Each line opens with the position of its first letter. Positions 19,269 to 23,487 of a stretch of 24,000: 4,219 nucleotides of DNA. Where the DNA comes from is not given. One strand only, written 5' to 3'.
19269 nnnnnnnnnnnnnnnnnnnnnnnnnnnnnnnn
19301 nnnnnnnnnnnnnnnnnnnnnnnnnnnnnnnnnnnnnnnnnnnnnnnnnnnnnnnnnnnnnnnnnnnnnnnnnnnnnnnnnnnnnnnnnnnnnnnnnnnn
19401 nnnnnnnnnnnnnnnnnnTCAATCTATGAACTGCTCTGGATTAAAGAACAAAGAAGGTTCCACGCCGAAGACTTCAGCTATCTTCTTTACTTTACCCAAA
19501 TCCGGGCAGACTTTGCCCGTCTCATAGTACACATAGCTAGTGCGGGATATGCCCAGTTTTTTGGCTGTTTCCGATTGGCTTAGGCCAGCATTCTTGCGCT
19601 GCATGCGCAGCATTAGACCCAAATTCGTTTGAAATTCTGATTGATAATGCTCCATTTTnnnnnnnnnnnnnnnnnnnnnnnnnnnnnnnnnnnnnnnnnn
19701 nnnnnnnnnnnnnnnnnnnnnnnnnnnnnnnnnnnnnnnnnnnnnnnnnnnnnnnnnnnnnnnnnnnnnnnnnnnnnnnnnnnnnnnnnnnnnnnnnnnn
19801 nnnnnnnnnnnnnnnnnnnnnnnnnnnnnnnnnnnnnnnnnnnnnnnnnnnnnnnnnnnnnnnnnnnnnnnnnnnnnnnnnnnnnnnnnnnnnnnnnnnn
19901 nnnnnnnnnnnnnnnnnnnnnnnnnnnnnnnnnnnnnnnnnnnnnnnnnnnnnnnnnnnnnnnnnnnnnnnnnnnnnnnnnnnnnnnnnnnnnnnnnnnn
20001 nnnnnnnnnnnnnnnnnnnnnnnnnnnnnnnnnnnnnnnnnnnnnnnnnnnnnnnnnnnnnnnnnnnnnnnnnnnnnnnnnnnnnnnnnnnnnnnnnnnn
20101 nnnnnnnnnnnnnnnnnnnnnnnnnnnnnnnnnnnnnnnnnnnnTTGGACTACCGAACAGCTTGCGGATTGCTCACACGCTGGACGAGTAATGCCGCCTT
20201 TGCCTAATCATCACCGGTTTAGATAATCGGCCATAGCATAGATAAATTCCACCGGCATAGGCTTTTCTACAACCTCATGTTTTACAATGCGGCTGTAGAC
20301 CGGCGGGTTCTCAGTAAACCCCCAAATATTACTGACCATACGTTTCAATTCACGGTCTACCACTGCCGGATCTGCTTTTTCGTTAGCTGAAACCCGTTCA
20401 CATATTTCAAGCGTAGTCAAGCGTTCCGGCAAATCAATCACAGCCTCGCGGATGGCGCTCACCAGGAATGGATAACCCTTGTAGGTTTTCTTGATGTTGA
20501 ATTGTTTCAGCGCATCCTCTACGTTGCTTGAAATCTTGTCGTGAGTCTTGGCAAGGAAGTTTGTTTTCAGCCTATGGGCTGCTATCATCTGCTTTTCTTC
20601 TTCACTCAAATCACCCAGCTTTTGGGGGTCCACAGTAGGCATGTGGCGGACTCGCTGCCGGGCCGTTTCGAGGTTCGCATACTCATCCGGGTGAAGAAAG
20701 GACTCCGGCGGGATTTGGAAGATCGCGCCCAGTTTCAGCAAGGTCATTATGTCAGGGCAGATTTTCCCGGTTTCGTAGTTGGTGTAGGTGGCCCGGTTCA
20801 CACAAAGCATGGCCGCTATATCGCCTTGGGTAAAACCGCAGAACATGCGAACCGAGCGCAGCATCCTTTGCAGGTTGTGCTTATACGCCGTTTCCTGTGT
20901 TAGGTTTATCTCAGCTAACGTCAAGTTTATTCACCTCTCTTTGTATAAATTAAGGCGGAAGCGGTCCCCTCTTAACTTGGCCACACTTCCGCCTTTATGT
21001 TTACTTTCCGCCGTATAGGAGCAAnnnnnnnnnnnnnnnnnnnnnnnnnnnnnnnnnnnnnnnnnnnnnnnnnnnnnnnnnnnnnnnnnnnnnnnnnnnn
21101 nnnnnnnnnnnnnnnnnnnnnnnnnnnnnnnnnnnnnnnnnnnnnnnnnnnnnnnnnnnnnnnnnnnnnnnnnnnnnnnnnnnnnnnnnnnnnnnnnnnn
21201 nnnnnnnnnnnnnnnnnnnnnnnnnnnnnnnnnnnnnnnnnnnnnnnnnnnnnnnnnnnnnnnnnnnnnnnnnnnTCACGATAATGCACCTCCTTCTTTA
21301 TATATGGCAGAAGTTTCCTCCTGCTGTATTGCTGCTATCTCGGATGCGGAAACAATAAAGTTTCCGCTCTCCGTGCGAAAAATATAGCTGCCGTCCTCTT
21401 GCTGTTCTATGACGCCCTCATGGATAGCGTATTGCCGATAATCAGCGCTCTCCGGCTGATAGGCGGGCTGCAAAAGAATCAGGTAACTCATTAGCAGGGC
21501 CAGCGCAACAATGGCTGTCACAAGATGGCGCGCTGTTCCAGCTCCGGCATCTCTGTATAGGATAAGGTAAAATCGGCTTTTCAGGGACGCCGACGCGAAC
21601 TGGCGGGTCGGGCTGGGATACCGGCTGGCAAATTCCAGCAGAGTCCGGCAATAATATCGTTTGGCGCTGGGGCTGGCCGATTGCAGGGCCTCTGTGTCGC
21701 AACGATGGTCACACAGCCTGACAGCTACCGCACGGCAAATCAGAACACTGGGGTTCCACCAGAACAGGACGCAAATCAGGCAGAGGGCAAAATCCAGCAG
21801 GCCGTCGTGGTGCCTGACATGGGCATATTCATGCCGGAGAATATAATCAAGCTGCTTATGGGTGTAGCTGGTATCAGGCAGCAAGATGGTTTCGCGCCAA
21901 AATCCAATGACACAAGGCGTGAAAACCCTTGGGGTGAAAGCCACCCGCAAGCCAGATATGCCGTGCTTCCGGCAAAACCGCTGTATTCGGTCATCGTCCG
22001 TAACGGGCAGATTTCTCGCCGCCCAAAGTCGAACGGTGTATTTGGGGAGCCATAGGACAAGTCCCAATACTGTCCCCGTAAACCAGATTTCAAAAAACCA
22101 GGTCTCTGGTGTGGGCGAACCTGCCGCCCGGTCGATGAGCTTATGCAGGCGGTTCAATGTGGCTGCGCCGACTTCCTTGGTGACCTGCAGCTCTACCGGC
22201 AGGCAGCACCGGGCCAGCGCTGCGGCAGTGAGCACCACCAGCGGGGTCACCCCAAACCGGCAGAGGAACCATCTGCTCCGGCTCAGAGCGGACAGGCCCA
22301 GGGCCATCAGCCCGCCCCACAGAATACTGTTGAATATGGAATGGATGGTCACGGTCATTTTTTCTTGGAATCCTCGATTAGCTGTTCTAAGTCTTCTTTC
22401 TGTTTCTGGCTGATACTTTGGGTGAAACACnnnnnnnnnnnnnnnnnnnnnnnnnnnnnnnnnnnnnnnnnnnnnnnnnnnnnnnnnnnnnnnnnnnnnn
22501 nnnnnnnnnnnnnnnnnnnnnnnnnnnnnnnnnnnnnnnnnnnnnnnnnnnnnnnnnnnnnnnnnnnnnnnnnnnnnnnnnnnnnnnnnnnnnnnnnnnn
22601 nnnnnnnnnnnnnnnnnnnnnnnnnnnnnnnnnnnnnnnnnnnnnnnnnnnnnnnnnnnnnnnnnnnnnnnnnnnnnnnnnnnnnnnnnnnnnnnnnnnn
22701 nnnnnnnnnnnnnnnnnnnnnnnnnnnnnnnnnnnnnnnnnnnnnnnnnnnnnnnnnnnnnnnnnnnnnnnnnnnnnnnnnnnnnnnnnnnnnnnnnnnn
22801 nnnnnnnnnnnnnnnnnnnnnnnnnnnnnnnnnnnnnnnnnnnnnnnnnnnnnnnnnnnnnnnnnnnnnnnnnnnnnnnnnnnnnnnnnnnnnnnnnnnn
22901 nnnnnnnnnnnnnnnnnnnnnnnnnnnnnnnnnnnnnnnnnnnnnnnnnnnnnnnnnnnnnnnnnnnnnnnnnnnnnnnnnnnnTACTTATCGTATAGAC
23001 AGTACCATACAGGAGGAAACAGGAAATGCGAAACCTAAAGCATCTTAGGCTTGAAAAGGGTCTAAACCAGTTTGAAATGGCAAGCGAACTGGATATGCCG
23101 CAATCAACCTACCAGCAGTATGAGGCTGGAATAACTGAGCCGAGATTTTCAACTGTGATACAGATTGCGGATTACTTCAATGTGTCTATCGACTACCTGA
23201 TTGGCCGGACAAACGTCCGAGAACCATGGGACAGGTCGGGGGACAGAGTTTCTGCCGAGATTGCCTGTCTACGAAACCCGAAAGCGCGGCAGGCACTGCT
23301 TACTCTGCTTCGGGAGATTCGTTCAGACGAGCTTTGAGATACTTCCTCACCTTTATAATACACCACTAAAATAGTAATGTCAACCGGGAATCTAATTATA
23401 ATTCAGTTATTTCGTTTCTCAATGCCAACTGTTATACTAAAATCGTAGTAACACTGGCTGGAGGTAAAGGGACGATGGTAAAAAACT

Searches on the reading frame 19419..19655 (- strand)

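Call 79: search_protein_families(library=pfam, proteins=[window:19419-19655:-], max_evalue=0.001)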
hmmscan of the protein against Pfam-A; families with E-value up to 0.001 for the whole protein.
window:19419-19655:- (78 aa): 4 families
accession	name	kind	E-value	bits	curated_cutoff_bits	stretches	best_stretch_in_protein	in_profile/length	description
PF01381.28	HTH_3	-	8e-17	61.5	23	1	16-69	1-54/55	Helix-turn-helix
PF13560.12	HTH_31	-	4.5e-13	49.7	27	1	12-68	2-59/64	Helix-turn-helix domain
PF12844.13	HTH_19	-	8.8e-11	42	30.2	1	15-72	3-60/64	Helix-turn-helix domain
PF13384.12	HTH_23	-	0.00058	20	24.6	0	22-40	16-33/50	Homeodomain-like domain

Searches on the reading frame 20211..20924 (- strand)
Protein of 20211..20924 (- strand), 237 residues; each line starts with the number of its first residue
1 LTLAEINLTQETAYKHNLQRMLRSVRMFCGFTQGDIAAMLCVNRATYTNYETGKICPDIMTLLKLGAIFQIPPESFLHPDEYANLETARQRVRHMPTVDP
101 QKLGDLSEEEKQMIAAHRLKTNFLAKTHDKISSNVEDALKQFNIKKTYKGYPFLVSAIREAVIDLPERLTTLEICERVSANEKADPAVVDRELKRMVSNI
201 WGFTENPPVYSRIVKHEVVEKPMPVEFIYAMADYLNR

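Call 48: search_protein_families(library=pfam, proteins=[window:20211-20924:-], max_evalue=0.001)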
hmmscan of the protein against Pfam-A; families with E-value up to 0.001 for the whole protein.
window:20211-20924:- (237 aa): 4 families
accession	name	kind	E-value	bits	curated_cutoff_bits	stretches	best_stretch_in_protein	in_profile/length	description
PF08769.17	Spo0A_C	-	2.5e-10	40.7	25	1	135-235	1-104/104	Sporulation initiation factor Spo0A C terminal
PF01381.28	HTH_3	-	4e-09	36.8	23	1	27-74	6-53/55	Helix-turn-helix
PF12844.13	HTH_19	-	1e-06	29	30.2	1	21-77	3-59/64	Helix-turn-helix domain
PF13560.12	HTH_31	-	1.6e-06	28.7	27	1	20-74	4-59/64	Helix-turn-helix domain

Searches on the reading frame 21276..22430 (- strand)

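Call 48: search_protein_families(library=pfam, proteins=[window:21276-22430:-], max_evalue=0.001)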
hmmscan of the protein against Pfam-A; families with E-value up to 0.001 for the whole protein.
window:21276-22430:- (384 aa): 1 family
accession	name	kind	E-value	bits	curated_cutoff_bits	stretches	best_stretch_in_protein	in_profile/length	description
PF05569.17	Peptidase_M56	-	8.9e-22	78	31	1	115-278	105-277/296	BlaR1 peptidase M56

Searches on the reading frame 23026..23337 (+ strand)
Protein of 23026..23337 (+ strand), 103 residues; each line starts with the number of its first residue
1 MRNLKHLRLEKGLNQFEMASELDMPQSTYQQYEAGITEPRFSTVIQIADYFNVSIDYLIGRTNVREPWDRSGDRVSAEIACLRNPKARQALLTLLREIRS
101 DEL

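Call 79: search_protein_families(library=pfam, proteins=[window:23026-23337:+], max_evalue=0.001)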
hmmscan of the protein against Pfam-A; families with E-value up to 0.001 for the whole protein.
window:23026-23337:+ (103 aa): 4 families
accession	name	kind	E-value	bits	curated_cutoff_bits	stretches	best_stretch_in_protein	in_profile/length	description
PF01381.28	HTH_3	-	5.4e-15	55.6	23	1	4-58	1-55/55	Helix-turn-helix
PF12844.13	HTH_19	-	4.5e-10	39.7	30.2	1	2-62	2-62/64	Helix-turn-helix domain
PF13560.12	HTH_31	-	1.6e-08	35.2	27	1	4-54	6-57/64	Helix-turn-helix domain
PF13443.12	HTH_26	-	0.00088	19.9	22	0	3-56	1-55/63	Cro/C1-type HTH DNA-binding domain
